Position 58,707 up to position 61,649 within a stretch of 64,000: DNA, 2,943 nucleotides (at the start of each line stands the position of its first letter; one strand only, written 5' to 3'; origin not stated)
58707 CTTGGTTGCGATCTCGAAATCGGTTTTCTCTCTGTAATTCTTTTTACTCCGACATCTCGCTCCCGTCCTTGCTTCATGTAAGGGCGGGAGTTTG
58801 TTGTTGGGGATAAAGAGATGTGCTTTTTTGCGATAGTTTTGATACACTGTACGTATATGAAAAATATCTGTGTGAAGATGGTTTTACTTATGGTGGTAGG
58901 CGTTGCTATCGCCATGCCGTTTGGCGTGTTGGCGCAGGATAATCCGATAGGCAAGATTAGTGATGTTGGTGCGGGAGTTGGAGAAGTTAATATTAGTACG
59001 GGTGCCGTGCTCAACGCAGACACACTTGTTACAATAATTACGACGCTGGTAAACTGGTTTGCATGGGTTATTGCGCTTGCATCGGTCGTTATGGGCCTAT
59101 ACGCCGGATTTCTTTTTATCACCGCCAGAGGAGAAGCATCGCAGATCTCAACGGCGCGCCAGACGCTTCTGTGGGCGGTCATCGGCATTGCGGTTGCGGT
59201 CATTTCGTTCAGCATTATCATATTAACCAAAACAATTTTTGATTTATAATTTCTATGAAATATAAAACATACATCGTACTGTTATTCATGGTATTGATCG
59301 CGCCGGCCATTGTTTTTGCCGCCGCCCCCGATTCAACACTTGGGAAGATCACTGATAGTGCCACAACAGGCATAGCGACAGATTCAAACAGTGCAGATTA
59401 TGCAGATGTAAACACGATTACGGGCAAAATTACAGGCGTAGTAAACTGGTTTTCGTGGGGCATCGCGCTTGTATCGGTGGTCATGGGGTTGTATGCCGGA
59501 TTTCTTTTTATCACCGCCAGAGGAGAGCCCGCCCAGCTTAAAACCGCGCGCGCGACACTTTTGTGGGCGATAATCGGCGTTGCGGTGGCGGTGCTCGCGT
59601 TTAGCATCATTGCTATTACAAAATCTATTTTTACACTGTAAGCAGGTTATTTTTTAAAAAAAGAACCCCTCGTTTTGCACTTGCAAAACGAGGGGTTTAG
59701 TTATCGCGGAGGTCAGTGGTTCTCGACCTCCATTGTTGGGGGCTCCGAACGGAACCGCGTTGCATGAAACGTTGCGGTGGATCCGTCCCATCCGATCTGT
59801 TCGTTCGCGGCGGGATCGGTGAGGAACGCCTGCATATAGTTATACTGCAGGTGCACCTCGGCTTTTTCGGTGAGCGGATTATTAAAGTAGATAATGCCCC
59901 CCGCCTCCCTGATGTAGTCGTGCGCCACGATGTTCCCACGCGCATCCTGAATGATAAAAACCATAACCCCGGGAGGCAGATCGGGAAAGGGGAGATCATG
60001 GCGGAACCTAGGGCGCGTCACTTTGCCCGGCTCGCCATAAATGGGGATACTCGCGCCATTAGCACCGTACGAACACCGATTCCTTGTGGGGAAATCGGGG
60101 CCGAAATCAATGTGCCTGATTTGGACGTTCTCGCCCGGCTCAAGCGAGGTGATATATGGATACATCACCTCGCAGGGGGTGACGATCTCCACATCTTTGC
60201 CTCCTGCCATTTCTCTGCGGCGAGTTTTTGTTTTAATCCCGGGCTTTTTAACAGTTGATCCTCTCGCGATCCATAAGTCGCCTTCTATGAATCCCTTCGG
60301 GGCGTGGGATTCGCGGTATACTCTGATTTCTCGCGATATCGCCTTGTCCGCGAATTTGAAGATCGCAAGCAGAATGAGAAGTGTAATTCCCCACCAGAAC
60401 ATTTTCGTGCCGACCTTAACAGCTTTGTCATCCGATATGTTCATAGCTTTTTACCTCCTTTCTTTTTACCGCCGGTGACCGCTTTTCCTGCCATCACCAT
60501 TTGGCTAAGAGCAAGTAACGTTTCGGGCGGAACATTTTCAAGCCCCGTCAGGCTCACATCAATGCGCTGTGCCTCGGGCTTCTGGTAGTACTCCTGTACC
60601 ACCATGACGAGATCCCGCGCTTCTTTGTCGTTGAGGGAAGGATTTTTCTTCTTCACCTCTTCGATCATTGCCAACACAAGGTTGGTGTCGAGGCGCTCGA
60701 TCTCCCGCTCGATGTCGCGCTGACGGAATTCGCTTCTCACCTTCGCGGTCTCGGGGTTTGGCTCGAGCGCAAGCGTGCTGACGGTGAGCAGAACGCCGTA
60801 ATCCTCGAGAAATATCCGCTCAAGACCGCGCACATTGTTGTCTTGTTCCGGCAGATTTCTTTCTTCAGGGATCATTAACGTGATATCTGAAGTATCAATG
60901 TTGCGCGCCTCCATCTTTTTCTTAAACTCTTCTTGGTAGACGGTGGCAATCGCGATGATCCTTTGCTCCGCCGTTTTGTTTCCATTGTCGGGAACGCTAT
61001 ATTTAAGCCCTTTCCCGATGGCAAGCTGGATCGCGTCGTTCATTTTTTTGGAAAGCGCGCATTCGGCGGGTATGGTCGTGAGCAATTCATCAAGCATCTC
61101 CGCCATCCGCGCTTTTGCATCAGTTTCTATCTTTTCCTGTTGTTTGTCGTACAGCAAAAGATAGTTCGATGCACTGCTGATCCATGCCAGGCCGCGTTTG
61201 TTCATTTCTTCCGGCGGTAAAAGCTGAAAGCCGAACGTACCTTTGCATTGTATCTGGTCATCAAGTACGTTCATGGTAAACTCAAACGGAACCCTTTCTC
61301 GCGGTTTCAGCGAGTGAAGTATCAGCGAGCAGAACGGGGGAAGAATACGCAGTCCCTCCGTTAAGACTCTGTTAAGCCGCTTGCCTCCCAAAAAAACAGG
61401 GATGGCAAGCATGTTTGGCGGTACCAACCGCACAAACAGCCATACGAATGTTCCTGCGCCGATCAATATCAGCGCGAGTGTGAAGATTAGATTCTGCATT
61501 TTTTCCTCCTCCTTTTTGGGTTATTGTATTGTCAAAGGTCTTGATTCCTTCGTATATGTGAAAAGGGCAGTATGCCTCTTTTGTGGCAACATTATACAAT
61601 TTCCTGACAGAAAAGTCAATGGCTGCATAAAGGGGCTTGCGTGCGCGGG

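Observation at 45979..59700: Co-directional surface-protein locus: solute-binding protein, 896-aa FN3/PKD protein, 2209-aa giant protein and six small secreted paralogues, all sharing a VirB2/TrbC-like two-helix domain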

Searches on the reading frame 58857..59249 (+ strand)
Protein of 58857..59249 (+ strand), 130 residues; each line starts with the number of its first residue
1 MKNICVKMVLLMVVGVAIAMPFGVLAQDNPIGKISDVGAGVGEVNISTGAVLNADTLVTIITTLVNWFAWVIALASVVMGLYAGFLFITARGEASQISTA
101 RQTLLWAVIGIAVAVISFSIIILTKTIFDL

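Call 3: search_protein_families(library=pfam, proteins=[window:58857-59249:+], max_evalue=1)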
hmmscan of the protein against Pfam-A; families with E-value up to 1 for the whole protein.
window:58857-59249:+ (130 aa): 3 families
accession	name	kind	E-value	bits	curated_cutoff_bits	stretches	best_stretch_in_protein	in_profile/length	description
PF18895.5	T4SS_pilin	-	3e-07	30.8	26.6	1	54-115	2-62/71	Type IV secretion system pilin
PF02322.20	Cyt_bd_oxida_II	-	0.011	15.6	35.6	1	44-121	133-208/302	Cytochrome bd terminal oxidase subunit II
PF00335.26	Tetraspanin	-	0.91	9.6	32.1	1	61-119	4-61/225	Tetraspanin family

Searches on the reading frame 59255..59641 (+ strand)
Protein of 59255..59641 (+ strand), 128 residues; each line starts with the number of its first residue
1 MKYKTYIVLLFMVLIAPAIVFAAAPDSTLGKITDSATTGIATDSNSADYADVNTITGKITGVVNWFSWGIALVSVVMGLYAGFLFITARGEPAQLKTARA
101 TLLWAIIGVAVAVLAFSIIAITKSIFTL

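Call 3: search_protein_families(library=pfam, proteins=[window:59255-59641:+], max_evalue=1)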
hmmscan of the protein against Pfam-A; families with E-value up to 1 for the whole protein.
window:59255-59641:+ (128 aa): 4 families
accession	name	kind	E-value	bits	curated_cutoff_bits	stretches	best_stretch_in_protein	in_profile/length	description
PF18895.5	T4SS_pilin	-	5e-06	26.9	26.6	1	52-118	2-67/71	Type IV secretion system pilin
PF02322.20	Cyt_bd_oxida_II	-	0.0016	18.3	35.6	1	36-120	135-209/302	Cytochrome bd terminal oxidase subunit II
PF19762.4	DUF6249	-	0.015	15.7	33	1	66-116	56-101/104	Domain of unknown function (DUF6249)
PF00335.26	Tetraspanin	-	0.24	11.5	32.1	0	59-121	4-65/225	Tetraspanin family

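Call 19: find_encoding_contigs(protein=window:59255-59641:+, flank=10000, max_places=6)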
Protein window:59255-59641:+ (128 aa): 9 contigs read that carry it; 6 places shown.
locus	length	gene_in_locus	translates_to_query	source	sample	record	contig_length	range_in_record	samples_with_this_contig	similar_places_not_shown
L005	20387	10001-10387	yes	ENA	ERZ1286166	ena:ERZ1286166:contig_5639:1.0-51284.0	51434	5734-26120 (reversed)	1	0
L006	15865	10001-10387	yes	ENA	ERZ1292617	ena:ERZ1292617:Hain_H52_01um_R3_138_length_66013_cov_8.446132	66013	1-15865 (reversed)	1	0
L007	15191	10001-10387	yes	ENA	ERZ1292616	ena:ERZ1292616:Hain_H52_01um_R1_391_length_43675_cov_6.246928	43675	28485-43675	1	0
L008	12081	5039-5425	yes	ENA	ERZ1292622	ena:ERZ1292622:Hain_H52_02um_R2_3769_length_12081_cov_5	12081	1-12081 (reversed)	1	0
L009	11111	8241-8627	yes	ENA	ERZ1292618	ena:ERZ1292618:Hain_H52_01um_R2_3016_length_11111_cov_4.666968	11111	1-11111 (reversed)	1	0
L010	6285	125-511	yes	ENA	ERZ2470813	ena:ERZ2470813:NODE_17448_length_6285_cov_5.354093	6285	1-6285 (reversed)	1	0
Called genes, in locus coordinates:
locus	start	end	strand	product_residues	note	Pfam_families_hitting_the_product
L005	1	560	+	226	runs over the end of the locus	-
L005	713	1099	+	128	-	-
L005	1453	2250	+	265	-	-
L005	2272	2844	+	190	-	PF06739:SBBP (weak)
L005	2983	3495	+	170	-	-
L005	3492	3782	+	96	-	-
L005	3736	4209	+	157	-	PF00801:PKD (faint), PF18911:PKD_4 (faint)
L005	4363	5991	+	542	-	-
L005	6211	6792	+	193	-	-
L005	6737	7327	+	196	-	-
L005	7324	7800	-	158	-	-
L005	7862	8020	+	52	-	-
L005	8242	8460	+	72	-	PF18895:T4SS_pilin (weak)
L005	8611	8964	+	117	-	PF18895:T4SS_pilin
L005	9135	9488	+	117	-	PF18895:T4SS_pilin (weak)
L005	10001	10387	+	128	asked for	PF18895:T4SS_pilin (weak)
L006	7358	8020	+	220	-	PF04956:TrbC (weak), PF18895:T4SS_pilin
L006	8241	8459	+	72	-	PF18895:T4SS_pilin (weak)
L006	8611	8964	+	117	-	PF18895:T4SS_pilin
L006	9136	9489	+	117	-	PF18895:T4SS_pilin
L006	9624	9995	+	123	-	PF18895:T4SS_pilin (weak)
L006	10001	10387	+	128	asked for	PF18895:T4SS_pilin (weak)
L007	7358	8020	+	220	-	PF04956:TrbC (weak), PF18895:T4SS_pilin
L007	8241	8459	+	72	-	PF18895:T4SS_pilin (weak)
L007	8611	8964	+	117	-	PF18895:T4SS_pilin (weak)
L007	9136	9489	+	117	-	PF18895:T4SS_pilin (weak)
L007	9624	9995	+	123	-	PF18895:T4SS_pilin (weak)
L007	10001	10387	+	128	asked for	PF18895:T4SS_pilin (weak)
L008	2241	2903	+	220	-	PF04956:TrbC (weak), PF18895:T4SS_pilin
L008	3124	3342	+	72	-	PF18895:T4SS_pilin (weak)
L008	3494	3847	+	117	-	PF18895:T4SS_pilin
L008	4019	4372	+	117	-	PF18895:T4SS_pilin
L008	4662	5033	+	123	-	PF18895:T4SS_pilin (weak)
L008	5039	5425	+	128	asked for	PF18895:T4SS_pilin (weak)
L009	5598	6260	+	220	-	PF04956:TrbC (weak), PF18895:T4SS_pilin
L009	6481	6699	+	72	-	PF18895:T4SS_pilin (weak)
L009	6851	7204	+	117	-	PF18895:T4SS_pilin (weak)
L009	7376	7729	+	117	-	PF18895:T4SS_pilin (weak)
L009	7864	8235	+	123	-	PF18895:T4SS_pilin (weak)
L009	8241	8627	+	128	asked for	PF18895:T4SS_pilin (weak)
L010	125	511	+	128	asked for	PF18895:T4SS_pilin (weak)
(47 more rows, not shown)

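Call 26: search_protein_families(library=ncbifam, proteins=[window:59255-59641:+], max_evalue=0.01)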
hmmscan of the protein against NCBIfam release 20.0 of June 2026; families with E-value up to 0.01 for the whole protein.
window:59255-59641:+ (128 aa): 1 family
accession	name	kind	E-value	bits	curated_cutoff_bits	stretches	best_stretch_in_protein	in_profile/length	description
NF045849.1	ICE_MMCAP2_0565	equivalog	1e-06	28.4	40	1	53-125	7-79/80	Mbov_0395 family pilin-like conjugal transfer protein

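Call 57: predict_structure(alignment_id=A3)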
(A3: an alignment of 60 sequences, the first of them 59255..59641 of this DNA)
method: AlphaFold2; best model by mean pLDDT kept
length: 128 residues; sequences in the alignment: 60
mean_pLDDT: 76.4   pTM: 0.51
mean pLDDT of the five models: 76.4, 73.3, 72.1, 68.8, 68.7
residues with pLDDT >= 90: 19; 70-90: 75; 50-70: 28; < 50: 6
segments of 3 or more residues with pLDDT < 50: 41-43
pLDDT, mean of each block of 10 residues (from residue 1): 74 77 57 52 52 79 85 91 88 88 90 86 75
secondary structure, 60 per line:
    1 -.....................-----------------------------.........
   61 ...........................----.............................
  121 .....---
elements in order: H2-22 H52-87 H92-125

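Call 59: fold_search(model_id=the predicted structure, library=pdb)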
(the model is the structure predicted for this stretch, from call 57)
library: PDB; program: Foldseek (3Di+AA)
matches with E <= 10: 134; with E <= 0.001: 0
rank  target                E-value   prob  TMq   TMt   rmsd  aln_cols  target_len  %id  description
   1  8qaf                  1.5e+00  0.97  0.42  0.86   1.4        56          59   14  X-ray crystal structure of a de novo designed single-chain antiparallel 8-helix coiled-coil alpha-helical barrel, sc-apC (released 2024-07-03)
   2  5da9_A                2.0e+00  0.28  0.28  0.11   4.5        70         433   14  ATP-gamma-S bound Rad50 from Chaetomium thermophilum in complex with the Rad50-binding domain of Mre11 (released 2016-03-02)
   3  6ta5_E                2.3e+00  0.28  0.29  0.13   3.8        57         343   12  OprM-MexA complex from the MexAB-OprM Pseudomonas aeruginosa whole assembly reconstituted in nanodiscs (released 2020-09-16)
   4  7qho_J                2.4e+00  0.28  0.36  0.45   6.1        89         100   11  Cytochrome bcc-aa3 supercomplex (respiratory supercomplex III2/IV2) from Corynebacterium glutamicum (as isolated) (released 2022-05-18)
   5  1vf7_K                2.4e+00  0.28  0.28  0.18   4.1        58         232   12  Crystal structure of the membrane fusion protein, MexA of the multidrug transporter (released 2004-05-25)
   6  1qu7_B                2.4e+00  0.18  0.25  0.17   5.6        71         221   15  FOUR HELICAL-BUNDLE STRUCTURE OF THE CYTOPLASMIC DOMAIN OF A SERINE CHEMOTAXIS RECEPTOR (released 2000-07-12)
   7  1vf7_E                2.6e+00  0.28  0.28  0.17   4.1        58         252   12  Crystal structure of the membrane fusion protein, MexA of the multidrug transporter (released 2004-05-25)
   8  3q84_H                2.8e+00  0.72  0.49  0.23   2.2        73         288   10  Crystal structure of human PACSIN 1 F-BAR domain (released 2012-02-22)
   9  7qhm_J                2.8e+00  0.28  0.37  0.45   6.3        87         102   13  Cytochrome bcc-aa3 supercomplex (respiratory supercomplex III2/IV2) from Corynebacterium glutamicum (stigmatellin and  (released 2022-05-18)
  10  1vf7_B                2.9e+00  0.25  0.28  0.18   4.0        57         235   12  Crystal structure of the membrane fusion protein, MexA of the multidrug transporter (released 2004-05-25)
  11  9b77_A                2.9e+00  0.13  0.28  0.14   7.6        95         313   10  Cryo-EM Structure of the Glycosyltransferase ArnC from Salmonella enterica in the Apo State Determined on Krios micros (released 2025-02-05)
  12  3fd9_B                3.3e+00  0.30  0.40  0.24   3.3        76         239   16  Crystal Structure of the transcriptional anti-activator ExsD from Pseudomonas aeruginosa (released 2009-06-23)
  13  1vf7_G                3.3e+00  0.25  0.28  0.18   4.0        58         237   12  Crystal structure of the membrane fusion protein, MexA of the multidrug transporter (released 2004-05-25)
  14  2ch7_A                3.5e+00  0.63  0.40  0.17   2.8        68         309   13  Crystal structure of the cytoplasmic domain of a bacterial chemoreceptor from Thermotoga maritima (released 2006-04-18)
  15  9bhe_A                3.5e+00  0.12  0.30  0.15   6.9        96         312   10  Salmonella undecaprenyl-phosphate 4-deoxy-4-formamido-L-arabinose transferase (ArnC) bound to UDP (released 2025-02-12)
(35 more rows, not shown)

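Call 71: search_protein_families(library=pfam, alignment_id=A3, max_evalue=0.01)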
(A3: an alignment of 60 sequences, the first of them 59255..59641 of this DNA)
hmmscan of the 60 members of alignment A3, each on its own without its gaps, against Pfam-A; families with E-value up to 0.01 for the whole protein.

A. member 1, window:59255-59641:+ (128 aa): 2 families
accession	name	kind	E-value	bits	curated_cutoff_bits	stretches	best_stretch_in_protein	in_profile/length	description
PF18895.5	T4SS_pilin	-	5e-06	26.9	26.6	1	52-118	2-67/71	Type IV secretion system pilin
PF02322.20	Cyt_bd_oxida_II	-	0.0016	18.3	35.6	1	36-120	135-209/302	Cytochrome bd terminal oxidase subunit II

B. families by the number of members that match (of 60 scanned): 8 families
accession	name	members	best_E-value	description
PF18895.5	T4SS_pilin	59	4.5e-12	Type IV secretion system pilin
PF02322.20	Cyt_bd_oxida_II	48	3.1e-06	Cytochrome bd terminal oxidase subunit II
PF00335.26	Tetraspanin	4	0.00058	Tetraspanin family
PF20556.3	DUF6768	3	0.0066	Family of unknown function (DUF6768)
PF05987.18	DUF898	1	0.0021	Bacterial protein of unknown function (DUF898)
PF15724.10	TMEM119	1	0.0041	TMEM119 family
PF10724.14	DUF2516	1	0.0086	Protein of unknown function (DUF2516)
PF14342.11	DUF4396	1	0.0088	Domain of unknown function (DUF4396)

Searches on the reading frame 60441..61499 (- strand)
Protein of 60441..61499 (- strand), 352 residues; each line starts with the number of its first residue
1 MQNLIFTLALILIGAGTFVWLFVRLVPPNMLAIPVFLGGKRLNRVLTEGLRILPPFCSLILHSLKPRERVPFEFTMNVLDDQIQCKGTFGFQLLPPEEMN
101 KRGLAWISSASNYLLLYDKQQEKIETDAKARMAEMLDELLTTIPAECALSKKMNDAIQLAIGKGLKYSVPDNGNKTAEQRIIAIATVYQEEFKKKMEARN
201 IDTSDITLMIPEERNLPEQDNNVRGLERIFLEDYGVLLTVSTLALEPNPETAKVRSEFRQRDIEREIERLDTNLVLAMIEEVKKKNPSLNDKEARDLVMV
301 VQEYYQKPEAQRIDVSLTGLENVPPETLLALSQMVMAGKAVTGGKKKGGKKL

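Call 26: search_protein_families(library=ncbifam, proteins=[window:60441-61499:-], max_evalue=0.01)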
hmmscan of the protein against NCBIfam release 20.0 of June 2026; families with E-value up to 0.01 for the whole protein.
window:60441-61499:- (352 aa): 1 family
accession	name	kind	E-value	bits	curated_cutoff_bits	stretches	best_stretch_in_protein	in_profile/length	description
NF001371.0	PRK00278.1-3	equivalog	0.0023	17.3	307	1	260-313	29-82/255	indole-3-glycerol phosphate synthase TrpC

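Call 75: search_protein_families(library=pfam, proteins=[window:60441-61499:-], max_evalue=0.01)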
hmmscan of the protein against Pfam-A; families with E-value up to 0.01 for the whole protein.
window:60441-61499:- (352 aa): 0 families
